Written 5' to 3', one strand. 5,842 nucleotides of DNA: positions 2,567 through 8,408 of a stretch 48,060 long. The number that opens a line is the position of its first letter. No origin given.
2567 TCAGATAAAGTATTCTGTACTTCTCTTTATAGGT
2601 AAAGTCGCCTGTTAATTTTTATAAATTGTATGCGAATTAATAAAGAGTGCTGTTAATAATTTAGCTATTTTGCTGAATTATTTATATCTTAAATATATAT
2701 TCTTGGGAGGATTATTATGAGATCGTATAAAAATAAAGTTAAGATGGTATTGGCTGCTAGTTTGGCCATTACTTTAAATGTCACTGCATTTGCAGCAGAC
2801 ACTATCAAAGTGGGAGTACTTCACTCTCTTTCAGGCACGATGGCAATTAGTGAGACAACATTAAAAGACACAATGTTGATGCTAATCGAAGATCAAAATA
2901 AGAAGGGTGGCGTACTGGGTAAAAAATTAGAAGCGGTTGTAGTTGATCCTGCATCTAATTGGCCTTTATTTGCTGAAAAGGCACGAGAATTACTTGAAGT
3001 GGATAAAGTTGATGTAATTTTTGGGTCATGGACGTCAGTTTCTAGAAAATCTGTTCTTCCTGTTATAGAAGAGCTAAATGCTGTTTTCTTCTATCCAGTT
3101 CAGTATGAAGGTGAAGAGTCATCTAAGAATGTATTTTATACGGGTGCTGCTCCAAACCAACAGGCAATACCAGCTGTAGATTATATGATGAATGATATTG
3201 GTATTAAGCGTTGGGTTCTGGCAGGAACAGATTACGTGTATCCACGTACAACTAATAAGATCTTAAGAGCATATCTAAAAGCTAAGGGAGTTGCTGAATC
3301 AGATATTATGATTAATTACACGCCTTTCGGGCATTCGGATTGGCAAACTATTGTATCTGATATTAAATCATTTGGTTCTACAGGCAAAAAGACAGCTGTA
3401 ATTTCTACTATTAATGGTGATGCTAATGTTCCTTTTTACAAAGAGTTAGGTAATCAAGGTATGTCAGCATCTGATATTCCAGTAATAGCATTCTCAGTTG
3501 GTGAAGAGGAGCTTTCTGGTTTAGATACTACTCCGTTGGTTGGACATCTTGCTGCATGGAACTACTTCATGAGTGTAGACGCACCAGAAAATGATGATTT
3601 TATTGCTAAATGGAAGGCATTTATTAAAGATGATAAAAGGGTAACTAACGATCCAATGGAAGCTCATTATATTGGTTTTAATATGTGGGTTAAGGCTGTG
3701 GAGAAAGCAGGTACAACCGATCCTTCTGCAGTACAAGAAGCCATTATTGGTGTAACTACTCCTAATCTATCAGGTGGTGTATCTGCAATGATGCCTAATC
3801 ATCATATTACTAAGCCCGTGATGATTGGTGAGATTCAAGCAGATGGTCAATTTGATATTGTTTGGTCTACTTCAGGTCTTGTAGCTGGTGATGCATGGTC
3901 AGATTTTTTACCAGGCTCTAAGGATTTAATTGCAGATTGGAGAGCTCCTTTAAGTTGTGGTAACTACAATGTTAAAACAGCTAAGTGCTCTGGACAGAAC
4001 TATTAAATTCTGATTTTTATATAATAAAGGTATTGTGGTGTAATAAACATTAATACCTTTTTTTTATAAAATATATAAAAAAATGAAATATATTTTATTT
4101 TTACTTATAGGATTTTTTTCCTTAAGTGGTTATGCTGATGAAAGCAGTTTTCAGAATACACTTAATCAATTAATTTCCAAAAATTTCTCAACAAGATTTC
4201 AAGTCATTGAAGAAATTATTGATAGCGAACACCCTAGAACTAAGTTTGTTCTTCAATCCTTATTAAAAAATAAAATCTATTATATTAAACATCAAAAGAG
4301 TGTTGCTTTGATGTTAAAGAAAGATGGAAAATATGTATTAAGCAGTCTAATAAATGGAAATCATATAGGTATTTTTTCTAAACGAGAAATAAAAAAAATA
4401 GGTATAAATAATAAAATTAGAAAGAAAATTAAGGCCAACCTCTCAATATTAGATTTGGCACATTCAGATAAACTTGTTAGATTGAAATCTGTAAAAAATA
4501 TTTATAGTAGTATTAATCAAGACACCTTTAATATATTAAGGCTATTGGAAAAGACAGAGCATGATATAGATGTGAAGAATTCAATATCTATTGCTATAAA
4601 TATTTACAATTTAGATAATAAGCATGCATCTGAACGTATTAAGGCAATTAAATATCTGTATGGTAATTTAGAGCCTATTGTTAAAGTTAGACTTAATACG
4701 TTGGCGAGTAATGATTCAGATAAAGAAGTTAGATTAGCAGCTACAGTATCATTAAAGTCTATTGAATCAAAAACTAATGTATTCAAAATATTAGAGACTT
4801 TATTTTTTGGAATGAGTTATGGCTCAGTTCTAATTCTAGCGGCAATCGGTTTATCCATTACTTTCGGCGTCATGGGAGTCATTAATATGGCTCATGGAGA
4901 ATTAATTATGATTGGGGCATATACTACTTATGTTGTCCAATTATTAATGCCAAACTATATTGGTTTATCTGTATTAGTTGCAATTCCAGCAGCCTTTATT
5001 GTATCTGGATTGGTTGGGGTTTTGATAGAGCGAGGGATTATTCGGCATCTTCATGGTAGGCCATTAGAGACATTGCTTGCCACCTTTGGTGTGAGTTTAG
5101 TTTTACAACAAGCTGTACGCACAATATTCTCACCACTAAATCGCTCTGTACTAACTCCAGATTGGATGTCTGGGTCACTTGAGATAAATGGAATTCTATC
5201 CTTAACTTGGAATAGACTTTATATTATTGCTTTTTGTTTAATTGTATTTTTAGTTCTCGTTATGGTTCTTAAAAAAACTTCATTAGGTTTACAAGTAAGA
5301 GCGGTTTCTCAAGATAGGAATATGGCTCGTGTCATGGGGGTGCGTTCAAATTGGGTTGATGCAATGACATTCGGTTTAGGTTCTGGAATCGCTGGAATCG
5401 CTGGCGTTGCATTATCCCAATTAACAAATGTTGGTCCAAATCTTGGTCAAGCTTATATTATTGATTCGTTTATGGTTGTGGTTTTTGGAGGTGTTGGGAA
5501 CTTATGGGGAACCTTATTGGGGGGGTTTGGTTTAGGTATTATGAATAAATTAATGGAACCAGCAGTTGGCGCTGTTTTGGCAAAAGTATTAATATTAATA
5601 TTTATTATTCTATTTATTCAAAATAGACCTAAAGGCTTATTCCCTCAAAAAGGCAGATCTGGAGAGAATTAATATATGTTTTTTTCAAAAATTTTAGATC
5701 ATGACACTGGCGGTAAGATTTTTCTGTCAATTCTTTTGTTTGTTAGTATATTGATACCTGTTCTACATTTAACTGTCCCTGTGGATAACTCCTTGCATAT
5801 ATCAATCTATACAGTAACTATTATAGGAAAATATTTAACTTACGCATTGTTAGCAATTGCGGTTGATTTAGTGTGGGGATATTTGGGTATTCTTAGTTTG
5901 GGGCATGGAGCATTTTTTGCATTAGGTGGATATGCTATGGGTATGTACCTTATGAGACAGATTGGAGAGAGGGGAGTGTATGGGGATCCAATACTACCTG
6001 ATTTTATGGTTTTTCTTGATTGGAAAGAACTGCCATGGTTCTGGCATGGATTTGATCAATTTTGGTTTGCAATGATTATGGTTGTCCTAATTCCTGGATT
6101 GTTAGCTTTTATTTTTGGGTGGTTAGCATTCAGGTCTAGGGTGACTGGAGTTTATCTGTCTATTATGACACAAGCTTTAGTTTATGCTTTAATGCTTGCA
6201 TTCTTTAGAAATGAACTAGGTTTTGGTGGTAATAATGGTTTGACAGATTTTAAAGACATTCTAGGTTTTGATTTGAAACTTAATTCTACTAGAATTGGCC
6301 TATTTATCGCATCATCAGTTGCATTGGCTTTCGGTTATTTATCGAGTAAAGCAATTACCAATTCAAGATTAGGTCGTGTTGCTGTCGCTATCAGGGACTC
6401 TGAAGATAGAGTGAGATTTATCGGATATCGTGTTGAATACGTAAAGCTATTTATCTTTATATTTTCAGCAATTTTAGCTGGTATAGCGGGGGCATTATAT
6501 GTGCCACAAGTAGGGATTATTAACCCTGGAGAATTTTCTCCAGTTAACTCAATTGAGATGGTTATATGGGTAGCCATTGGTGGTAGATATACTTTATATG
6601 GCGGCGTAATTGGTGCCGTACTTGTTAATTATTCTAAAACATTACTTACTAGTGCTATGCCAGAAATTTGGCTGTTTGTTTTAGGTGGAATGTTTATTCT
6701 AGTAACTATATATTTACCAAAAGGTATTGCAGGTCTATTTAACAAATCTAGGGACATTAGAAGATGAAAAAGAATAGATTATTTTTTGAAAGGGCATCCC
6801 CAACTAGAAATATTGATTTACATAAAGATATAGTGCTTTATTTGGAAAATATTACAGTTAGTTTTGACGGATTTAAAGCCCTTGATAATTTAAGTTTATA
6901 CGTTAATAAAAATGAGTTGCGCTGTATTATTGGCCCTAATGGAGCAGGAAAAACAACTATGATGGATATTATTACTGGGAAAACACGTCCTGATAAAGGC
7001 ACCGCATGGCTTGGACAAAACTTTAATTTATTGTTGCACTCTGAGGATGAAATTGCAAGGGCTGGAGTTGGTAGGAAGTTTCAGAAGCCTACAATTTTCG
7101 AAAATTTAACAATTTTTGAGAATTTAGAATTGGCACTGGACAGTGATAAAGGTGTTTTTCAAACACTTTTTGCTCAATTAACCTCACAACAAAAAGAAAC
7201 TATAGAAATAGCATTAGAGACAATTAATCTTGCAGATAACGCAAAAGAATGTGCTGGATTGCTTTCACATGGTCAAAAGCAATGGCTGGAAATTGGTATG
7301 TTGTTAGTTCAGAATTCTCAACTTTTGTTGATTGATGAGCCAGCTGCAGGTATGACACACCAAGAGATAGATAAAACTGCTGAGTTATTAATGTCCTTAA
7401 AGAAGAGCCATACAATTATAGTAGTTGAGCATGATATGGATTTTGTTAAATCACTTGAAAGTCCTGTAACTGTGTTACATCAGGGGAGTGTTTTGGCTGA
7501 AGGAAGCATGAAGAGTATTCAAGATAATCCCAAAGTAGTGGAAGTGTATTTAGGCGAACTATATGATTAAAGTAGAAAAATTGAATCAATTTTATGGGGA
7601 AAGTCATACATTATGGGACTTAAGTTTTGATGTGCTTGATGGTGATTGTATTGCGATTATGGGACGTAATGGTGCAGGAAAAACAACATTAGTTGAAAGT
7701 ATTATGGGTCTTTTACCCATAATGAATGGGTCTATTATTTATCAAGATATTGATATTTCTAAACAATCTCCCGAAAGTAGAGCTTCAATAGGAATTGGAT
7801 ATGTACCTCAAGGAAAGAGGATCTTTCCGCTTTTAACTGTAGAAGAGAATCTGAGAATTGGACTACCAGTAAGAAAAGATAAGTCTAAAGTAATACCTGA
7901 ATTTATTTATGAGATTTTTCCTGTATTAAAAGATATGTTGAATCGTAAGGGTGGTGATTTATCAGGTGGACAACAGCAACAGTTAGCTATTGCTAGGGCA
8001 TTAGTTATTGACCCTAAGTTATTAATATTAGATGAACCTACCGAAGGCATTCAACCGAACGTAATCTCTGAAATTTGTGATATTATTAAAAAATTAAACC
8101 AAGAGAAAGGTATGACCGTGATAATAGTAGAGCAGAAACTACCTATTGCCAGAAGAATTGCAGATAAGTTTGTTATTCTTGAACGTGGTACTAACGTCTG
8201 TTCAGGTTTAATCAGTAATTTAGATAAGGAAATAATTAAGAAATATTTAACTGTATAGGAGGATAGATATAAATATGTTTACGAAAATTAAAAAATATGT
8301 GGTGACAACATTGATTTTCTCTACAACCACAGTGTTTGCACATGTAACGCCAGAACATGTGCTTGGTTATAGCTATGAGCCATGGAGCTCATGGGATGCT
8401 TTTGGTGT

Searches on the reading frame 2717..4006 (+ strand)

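Call 36: search_protein_families(library=pfam, proteins=[window:2717-4006:+], max_evalue=0.00001)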
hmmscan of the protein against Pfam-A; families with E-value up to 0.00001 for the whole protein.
window:2717-4006:+ (429 aa): 2 families
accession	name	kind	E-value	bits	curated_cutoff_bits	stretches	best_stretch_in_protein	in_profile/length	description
PF13433.12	Peripla_BP_5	-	1.2e-165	551.5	27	1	30-398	1-361/363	Periplasmic binding protein domain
PF13458.12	Peripla_BP_6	-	3e-71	241.3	31.7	1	29-378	1-343/343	Periplasmic binding protein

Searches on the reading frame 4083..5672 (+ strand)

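Call 36: search_protein_families(library=pfam, proteins=[window:4083-5672:+], max_evalue=0.00001)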
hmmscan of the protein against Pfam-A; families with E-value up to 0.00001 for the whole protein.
window:4083-5672:+ (529 aa): 1 family
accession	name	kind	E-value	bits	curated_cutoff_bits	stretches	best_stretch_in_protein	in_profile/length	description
PF02653.21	BPD_transp_2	-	1.7e-43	149.2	26.8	1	240-510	2-267/269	Branched-chain amino acid transport system / permease component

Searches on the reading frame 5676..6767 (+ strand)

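Call 36: search_protein_families(library=pfam, proteins=[window:5676-6767:+], max_evalue=0.00001)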
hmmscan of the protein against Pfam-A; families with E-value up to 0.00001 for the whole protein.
window:5676-6767:+ (363 aa): 1 family
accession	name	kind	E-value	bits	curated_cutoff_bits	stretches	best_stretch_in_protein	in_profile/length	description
PF02653.21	BPD_transp_2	-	5.7e-45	154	26.8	1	46-343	2-268/269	Branched-chain amino acid transport system / permease component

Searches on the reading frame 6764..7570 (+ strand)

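Call 36: search_protein_families(library=pfam, proteins=[window:6764-7570:+], max_evalue=0.00001)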
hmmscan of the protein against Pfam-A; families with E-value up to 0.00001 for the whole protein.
window:6764-7570:+ (268 aa): 4 families
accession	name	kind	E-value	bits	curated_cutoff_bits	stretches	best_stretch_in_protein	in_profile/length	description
PF00005.33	ABC_tran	-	2.3e-28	99.9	25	1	40-194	1-136/137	ABC transporter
PF02463.25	SMC_N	-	1.6e-09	38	40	1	33-239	6-213/220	RecF/RecN/SMC N terminal domain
PF12399.14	BCA_ABC_TP_C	-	1e-07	31.8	25.5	1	243-265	2-24/27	Branched-chain amino acid ATP-binding cassette transporter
PF13304.12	AAA_21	-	2.3e-07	31.6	27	0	54-70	3-19/304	AAA domain, putative AbiEii toxin, Type IV TA system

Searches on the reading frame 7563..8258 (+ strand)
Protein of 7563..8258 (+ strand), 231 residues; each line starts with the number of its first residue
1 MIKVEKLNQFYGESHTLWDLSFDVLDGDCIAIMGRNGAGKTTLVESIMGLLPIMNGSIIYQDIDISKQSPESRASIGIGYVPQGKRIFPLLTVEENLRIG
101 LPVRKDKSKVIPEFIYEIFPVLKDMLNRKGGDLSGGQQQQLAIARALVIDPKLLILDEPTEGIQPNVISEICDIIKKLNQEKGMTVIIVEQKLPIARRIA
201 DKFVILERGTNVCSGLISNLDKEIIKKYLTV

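Call 36: search_protein_families(library=pfam, proteins=[window:7563-8258:+], max_evalue=0.00001)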
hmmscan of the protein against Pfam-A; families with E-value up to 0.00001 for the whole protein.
window:7563-8258:+ (231 aa): 2 families
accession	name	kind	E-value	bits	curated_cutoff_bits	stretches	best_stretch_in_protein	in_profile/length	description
PF00005.33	ABC_tran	-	1.9e-31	109.9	25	1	19-160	3-136/137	ABC transporter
PF13304.12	AAA_21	-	1.6e-09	38.7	27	0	132-188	237-295/304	AAA domain, putative AbiEii toxin, Type IV TA system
